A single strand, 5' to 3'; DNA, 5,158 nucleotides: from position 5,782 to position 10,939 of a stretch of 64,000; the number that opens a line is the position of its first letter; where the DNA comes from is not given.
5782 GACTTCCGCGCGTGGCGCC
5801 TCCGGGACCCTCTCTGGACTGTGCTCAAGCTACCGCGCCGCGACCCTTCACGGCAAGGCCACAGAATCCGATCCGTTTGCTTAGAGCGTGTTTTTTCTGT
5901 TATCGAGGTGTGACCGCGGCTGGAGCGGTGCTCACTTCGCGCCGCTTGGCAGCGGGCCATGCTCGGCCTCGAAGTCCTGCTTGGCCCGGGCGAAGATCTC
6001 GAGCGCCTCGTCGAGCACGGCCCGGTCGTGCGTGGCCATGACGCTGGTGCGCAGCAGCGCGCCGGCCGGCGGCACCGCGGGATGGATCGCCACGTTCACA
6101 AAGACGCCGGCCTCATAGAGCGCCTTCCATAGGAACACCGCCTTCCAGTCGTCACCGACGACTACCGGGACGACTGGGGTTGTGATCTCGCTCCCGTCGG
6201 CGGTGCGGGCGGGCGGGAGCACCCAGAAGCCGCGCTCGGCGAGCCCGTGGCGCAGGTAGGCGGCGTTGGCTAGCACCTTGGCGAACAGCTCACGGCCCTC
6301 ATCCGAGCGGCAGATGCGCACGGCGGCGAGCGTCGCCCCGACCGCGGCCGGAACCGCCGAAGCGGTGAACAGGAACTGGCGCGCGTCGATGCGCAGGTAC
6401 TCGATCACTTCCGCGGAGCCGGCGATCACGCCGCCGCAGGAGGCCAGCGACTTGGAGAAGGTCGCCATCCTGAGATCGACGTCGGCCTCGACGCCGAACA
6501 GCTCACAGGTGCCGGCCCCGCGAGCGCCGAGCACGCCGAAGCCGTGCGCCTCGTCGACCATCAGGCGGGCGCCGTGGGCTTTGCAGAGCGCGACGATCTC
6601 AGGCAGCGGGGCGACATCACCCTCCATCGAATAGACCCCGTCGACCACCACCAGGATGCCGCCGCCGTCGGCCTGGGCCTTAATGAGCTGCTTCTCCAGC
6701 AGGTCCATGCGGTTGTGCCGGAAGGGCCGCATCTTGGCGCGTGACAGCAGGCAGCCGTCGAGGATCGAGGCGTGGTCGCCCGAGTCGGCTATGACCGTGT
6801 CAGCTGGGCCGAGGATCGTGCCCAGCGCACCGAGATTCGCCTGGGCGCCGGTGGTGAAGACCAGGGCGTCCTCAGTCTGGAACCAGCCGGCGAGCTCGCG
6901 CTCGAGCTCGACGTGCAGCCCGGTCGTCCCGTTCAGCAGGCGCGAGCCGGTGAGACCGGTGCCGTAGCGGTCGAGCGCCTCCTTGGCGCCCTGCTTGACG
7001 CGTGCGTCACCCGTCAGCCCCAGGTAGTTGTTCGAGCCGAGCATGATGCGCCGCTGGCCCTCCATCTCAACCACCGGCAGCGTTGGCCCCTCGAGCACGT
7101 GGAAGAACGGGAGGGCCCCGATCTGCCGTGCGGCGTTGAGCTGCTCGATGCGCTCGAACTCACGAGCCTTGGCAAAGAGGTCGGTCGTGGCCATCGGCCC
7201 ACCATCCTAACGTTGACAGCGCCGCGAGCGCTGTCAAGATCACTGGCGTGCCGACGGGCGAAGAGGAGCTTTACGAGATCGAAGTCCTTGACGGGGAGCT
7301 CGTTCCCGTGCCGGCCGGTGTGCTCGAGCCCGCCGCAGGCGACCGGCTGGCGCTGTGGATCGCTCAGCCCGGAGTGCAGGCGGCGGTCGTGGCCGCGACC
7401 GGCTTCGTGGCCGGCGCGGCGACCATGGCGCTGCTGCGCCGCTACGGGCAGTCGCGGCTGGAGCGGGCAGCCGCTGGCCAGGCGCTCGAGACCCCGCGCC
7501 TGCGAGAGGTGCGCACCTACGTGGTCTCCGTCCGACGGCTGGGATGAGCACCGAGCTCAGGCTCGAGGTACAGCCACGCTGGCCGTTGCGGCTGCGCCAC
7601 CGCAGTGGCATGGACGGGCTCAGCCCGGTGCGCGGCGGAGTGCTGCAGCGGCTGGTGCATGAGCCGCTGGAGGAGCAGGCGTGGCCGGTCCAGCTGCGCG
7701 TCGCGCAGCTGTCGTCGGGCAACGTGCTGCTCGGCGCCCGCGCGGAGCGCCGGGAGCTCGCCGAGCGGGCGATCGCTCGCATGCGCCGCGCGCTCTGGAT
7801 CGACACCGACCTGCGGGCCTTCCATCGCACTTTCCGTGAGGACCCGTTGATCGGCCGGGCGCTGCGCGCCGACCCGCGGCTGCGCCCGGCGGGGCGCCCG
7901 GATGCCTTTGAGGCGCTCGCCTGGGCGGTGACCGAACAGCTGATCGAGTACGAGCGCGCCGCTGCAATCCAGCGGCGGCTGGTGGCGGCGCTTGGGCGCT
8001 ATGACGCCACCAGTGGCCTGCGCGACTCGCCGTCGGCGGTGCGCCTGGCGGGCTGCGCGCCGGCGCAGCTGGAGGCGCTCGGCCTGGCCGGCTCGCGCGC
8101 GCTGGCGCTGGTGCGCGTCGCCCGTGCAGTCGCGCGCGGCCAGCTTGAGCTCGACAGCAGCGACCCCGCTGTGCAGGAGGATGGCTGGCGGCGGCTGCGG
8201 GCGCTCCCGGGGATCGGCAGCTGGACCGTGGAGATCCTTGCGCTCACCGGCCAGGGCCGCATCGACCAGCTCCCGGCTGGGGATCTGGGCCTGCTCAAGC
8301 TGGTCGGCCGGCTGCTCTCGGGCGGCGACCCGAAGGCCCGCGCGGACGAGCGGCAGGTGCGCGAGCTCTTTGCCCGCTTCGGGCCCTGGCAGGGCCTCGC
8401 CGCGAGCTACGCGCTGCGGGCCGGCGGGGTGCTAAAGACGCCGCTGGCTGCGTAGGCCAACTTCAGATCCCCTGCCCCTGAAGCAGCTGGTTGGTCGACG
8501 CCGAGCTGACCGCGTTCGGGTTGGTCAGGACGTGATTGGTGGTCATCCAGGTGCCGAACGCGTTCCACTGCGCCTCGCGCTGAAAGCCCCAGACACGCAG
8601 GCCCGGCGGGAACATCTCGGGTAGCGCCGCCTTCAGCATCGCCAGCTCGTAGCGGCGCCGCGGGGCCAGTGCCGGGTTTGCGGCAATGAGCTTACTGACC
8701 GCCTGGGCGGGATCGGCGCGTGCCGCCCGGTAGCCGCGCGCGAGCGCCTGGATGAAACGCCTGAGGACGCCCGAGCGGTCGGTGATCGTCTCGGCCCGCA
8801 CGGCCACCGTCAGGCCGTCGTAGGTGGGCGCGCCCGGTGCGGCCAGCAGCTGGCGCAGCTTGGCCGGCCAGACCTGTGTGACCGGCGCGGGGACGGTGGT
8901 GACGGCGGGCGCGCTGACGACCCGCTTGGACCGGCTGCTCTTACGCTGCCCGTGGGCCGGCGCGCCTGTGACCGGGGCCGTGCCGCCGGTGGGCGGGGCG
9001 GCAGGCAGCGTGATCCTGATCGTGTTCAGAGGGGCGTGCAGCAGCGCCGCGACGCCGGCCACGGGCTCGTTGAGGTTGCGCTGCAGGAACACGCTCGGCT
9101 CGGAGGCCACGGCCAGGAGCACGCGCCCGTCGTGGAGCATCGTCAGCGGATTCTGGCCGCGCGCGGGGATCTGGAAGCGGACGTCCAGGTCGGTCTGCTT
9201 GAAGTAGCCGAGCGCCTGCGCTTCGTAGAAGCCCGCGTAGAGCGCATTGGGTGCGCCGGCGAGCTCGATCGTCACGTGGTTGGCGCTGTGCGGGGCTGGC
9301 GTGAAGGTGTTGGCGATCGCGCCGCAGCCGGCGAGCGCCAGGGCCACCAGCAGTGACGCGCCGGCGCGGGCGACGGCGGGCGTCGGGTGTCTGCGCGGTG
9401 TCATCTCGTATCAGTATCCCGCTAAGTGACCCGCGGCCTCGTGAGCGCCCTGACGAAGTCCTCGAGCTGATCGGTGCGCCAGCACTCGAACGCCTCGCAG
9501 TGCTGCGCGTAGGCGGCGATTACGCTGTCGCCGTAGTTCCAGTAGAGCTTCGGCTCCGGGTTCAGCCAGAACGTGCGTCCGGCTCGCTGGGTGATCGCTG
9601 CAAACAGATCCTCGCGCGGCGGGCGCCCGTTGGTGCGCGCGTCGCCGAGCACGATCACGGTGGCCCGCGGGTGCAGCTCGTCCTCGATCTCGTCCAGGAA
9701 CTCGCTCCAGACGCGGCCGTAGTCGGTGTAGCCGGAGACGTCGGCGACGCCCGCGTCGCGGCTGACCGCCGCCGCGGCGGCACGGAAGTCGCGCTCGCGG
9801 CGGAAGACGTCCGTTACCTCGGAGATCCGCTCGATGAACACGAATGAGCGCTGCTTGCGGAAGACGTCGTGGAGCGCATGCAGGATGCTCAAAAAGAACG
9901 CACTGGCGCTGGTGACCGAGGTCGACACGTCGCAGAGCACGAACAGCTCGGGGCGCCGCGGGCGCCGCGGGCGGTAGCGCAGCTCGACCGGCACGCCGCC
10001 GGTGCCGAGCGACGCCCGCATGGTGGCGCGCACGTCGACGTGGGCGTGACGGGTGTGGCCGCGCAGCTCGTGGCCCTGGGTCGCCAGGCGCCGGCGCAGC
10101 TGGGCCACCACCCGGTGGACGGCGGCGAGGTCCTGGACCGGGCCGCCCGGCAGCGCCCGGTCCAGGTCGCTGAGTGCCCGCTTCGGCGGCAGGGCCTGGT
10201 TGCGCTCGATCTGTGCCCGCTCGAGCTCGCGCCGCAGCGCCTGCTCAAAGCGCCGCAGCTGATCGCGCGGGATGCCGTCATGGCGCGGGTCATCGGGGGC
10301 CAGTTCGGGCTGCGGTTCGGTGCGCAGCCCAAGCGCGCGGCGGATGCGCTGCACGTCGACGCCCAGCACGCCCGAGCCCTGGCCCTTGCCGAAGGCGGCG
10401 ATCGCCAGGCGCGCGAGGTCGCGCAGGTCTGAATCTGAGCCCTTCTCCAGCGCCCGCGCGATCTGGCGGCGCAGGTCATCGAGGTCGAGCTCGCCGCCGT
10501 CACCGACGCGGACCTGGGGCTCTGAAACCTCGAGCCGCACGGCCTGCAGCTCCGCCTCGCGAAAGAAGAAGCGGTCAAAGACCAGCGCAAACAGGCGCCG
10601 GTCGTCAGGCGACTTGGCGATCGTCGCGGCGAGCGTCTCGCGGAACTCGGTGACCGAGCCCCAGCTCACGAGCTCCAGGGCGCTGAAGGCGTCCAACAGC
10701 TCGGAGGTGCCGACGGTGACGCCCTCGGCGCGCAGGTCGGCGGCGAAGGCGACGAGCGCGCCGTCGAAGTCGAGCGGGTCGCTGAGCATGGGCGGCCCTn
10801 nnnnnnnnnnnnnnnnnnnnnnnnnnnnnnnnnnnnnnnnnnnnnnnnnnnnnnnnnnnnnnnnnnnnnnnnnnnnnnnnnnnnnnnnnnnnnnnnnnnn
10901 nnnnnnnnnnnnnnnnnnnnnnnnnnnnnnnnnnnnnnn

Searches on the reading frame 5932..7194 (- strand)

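Call 68: search_protein_families(library=pfam, proteins=[window:5932-7194:-], max_evalue=0.00001)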
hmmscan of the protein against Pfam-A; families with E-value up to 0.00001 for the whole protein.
window:5932-7194:- (420 aa): 3 families
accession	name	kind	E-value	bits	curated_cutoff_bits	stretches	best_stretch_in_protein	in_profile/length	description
PF00155.27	Aminotran_1_2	-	1.6e-51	176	19.7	1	50-399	4-359/361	Aminotransferase class I and II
PF01212.27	Beta_elim_lyase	-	2.1e-07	31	27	1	96-323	36-270/288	Beta-eliminating lyase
PF00266.25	Aminotran_5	-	5e-06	26.2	21.5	1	90-219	41-180/371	Aminotransferase class-V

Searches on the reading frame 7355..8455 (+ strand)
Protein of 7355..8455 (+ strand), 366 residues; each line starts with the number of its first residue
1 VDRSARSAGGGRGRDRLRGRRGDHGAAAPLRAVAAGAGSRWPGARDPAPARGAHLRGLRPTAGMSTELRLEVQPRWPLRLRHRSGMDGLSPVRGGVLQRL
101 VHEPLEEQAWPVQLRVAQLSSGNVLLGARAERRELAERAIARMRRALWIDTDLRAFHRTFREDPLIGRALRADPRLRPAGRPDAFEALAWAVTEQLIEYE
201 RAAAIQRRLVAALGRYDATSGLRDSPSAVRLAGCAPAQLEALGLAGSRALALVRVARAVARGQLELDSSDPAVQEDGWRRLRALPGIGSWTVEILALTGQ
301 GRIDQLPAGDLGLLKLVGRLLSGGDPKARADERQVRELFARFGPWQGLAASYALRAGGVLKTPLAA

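Call 68: search_protein_families(library=pfam, proteins=[window:7355-8455:+], max_evalue=0.00001)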
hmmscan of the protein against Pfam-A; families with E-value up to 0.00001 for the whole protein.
window:7355-8455:+ (366 aa): 0 families

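Call 104: search_protein_families(library=pfam, proteins=[window:7355-8455:+], max_evalue=0.1)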
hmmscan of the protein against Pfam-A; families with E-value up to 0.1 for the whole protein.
window:7355-8455:+ (366 aa): 1 family
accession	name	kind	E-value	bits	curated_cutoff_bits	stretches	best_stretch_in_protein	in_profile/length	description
PF06029.17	AlkA_N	-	0.0014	19.2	26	1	122-180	57-115/118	AlkA N-terminal domain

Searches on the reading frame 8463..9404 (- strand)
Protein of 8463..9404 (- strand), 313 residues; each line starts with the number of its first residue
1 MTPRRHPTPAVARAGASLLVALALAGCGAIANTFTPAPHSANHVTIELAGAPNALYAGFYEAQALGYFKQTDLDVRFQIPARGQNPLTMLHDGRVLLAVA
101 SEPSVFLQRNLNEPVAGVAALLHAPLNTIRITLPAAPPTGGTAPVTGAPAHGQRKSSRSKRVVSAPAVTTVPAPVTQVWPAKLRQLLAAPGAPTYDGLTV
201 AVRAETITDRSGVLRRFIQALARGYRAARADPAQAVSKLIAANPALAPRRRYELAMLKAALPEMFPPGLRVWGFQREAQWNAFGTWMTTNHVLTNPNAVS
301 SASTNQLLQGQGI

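Call 68: search_protein_families(library=pfam, proteins=[window:8463-9404:-], max_evalue=0.00001)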
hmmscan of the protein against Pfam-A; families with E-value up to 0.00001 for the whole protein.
window:8463-9404:- (313 aa): 1 family
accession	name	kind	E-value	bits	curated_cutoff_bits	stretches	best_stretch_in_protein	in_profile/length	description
PF09084.16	NMT1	-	7.4e-20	72.2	20.5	1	56-129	4-77/216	NMT1/THI5 like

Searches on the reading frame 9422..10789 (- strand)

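Call 68: search_protein_families(library=pfam, proteins=[window:9422-10789:-], max_evalue=0.00001)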
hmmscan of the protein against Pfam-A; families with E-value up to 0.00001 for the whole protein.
window:9422-10789:- (455 aa): 1 family
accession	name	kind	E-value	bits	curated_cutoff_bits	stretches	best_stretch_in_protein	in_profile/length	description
PF05762.20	VWA_CoxE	-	9.6e-38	130.3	26.4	1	230-429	7-204/222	VWA domain containing CoxE-like protein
